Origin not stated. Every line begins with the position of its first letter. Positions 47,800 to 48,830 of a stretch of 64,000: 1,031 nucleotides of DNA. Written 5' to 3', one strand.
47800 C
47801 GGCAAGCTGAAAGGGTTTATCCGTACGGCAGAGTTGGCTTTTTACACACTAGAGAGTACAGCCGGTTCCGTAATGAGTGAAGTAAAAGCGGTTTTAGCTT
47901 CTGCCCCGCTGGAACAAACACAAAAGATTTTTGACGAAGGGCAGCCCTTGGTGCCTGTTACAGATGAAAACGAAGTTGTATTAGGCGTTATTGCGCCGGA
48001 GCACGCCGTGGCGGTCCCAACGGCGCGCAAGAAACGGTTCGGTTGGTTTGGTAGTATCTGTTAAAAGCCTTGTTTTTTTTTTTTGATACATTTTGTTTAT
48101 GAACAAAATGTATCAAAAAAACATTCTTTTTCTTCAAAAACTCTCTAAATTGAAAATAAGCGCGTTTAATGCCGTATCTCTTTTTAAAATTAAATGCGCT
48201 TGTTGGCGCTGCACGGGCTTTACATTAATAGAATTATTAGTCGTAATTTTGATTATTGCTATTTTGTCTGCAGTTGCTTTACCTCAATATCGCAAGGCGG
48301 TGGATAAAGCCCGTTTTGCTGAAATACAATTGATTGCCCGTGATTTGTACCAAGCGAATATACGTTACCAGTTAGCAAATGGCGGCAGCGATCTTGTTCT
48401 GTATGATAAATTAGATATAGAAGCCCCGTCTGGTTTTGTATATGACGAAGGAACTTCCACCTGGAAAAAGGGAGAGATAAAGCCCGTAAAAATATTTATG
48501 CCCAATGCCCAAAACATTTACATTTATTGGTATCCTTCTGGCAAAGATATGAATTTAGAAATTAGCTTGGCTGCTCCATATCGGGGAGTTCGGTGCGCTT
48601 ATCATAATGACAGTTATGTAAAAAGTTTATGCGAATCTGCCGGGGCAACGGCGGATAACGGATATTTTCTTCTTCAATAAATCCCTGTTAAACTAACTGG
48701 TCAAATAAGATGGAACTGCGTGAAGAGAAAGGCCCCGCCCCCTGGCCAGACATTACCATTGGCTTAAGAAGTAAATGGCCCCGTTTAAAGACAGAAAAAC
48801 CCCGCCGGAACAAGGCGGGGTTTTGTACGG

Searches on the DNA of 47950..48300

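Call 78: search_rna_families(source=window, start=47950, end=48300, threshold=evalue, max_evalue=1)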
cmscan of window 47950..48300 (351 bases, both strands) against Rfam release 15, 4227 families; matches with E-value up to 1: 13.
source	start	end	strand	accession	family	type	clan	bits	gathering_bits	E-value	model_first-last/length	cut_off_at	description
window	48078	48121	-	RF00716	mir-3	Gene; miRNA;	CL00084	26.7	54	0.0045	1-74/74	no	mir-3 microRNA precursor family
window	48072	48124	+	RF04239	mir-4679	Gene; miRNA;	-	26.1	88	0.0066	1-75/75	no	mir-4679 microRNA precursor family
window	48077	48122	-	RF03642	MIR5743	Gene; miRNA;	-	24.4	111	0.019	1-81/81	no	MIR5743 microRNA precursor family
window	48077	48122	+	RF04205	MIR2606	Gene; miRNA;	-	24.4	139.7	0.18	1-165/165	no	MIR2606 microRNA precursor family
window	48073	48124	-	RF04112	MIR5512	Gene; miRNA;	-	24.1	139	0.026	1-132/132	no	MIR5512 microRNA precursor family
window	48079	48118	-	RF04127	MIR8007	Gene; miRNA;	-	23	195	0.024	1-226/226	no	MIR8007 microRNA precursor family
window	48077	48122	-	RF04205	MIR2606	Gene; miRNA;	-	22.7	139.7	0.41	1-165/165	no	MIR2606 microRNA precursor family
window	48027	48135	-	RF01859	Phe_leader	Cis-reg; leader;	-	22.3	55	0.16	1-125/125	no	Phenylalanine leader peptide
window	47998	48159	-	RF02456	Diantho_3_UTR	Cis-reg;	-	21.3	100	0.0037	1-205/205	no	Dianthovirus RNA2 3'UTR stem loops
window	48079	48118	-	RF03697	mir-722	Gene; miRNA;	-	21.3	81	0.1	1-67/67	no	mir-722 microRNA precursor family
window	48074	48125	+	RF04134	MIR7504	Gene; miRNA;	-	19.8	83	0.57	1-124/124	no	MIR7504 microRNA precursor family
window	48075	48126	+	RF04112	MIR5512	Gene; miRNA;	-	18.9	139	0.56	1-132/132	no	MIR5512 microRNA precursor family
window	48064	48113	-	RF00522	PreQ1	Cis-reg; riboswitch;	-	18.8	39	0.17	1-45/45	no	PreQ1 (pre queuosine) riboswitch aptamer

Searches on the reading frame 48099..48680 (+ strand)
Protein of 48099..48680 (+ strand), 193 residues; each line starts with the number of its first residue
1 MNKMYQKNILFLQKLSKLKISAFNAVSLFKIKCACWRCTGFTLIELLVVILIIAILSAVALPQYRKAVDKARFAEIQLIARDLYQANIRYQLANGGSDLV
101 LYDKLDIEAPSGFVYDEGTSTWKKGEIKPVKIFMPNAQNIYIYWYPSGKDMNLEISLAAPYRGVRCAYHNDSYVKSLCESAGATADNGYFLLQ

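Call 47: search_protein_families(library=pfam, proteins=[window:48099-48680:+], max_evalue=0.01)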
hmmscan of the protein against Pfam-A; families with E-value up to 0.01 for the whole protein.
window:48099-48680:+ (193 aa): 1 family
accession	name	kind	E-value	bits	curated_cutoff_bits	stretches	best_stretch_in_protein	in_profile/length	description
PF07963.17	N_methyl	-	2.8e-07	30.3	21.2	1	38-61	4-27/27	Prokaryotic N-terminal methylation motif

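Call 48: search_protein_families(library=ncbifam, proteins=[window:48099-48680:+], max_evalue=0.01)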
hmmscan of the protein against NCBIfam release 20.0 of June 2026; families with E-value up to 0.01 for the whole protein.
window:48099-48680:+ (193 aa): 11 families
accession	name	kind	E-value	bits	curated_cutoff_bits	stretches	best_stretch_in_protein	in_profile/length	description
NF007862.0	PRK10574.1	equivalog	4.3e-10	39.9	138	1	39-76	5-42/145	prepilin peptidase-dependent pilin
TIGR01710.1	typeII_sec_gspG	equivalog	2.3e-08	34.1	88.85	1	40-95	2-57/134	type II secretion system major pseudopilin GspG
NF041775.1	typeIV_PilA_Myxo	equivalog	3.7e-07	30.3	400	1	37-87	9-59/214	type IV pilin protein PilA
TIGR01708.2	typeII_sec_gspH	equivalog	4e-07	30.2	80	1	40-74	3-39/169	type II secretion system minor pseudopilin GspH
TIGR02532.1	IV_pilin_GFxxxE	domain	4.3e-07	29.5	16.3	1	39-61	2-24/24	prepilin-type N-terminal cleavage/methylation domain-containing protein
NF040999.1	pilin_ComGC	equivalog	1.1e-05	25.5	75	1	39-69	2-32/84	competence type IV pilus major pilin ComGC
NF041013.1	T4P_ComGE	equivalog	1.8e-05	24.8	49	1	38-81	3-46/83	competence type IV pilus minor pilin ComGE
NF007800.0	PRK10506.1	equivalog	0.00011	22.1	158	1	39-75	9-45/163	prepilin peptidase-dependent protein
TIGR02596.1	TIGR02596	subfamily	0.00021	21.5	70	1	41-74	1-34/196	Verru_Chthon cassette protein D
NF040982.1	ComGD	equivalog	0.0037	17.7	70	1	39-67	2-29/139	competence type IV pilus minor pilin ComGD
TIGR02523.1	type_IV_pilV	equivalog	0.0079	16.7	52.2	0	39-83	2-50/139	type IV pilus modification protein PilV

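Call 63: find_encoding_contigs(protein=window:48099-48677:+, flank=200, max_places=10)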
Protein window:48099-48677:+ (193 aa): 2 contigs read that carry it; 1 place shown.
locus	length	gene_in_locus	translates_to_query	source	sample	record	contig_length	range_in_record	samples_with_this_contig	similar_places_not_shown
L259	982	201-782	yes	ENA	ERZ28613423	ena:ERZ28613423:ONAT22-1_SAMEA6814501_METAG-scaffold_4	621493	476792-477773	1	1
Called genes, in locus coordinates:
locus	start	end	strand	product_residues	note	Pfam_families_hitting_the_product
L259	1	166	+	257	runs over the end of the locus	PF03448:MgtE_N, PF00571:CBS (faint)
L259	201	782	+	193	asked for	PF07963:N_methyl (weak)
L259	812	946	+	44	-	-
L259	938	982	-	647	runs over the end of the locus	PF05960:DUF885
